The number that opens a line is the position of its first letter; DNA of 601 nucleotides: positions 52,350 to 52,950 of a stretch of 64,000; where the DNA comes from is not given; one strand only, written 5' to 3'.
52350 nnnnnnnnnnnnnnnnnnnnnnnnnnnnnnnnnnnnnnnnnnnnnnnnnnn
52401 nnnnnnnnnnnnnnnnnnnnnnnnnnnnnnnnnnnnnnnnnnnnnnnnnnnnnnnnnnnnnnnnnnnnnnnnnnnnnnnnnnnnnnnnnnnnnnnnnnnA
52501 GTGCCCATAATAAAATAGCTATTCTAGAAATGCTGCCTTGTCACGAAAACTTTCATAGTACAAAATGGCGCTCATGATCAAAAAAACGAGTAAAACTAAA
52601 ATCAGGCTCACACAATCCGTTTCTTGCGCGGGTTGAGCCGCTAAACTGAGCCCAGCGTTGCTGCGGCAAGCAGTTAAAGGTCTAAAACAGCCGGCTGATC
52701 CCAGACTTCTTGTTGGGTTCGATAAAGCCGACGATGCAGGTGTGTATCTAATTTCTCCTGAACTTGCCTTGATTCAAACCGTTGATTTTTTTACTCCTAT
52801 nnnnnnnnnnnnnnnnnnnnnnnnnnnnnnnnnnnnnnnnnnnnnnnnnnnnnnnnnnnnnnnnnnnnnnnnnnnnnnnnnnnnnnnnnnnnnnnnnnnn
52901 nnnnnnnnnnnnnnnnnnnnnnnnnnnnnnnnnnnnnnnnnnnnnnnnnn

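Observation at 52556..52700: selD with an in-frame TGA at the catalytic Cys17 position: probable selenocysteine SelD truncated by the ORF caller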

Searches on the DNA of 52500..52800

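Call 11: search_rna_families(source=window, start=52500, end=52800, threshold=evalue, max_evalue=10)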
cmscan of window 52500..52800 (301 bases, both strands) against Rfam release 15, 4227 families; matches with E-value up to 10: 2.
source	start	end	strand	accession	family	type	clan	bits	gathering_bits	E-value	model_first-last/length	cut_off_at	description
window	52640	52768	+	RF04320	RsmV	Gene; sRNA;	CL00106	13.7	100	0.069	1-196/196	no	RsmV RNA family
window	52500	52613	-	RF01992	VIS1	Gene; lncRNA;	-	12.5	100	7.2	1-119/202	3'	Viral integration site 1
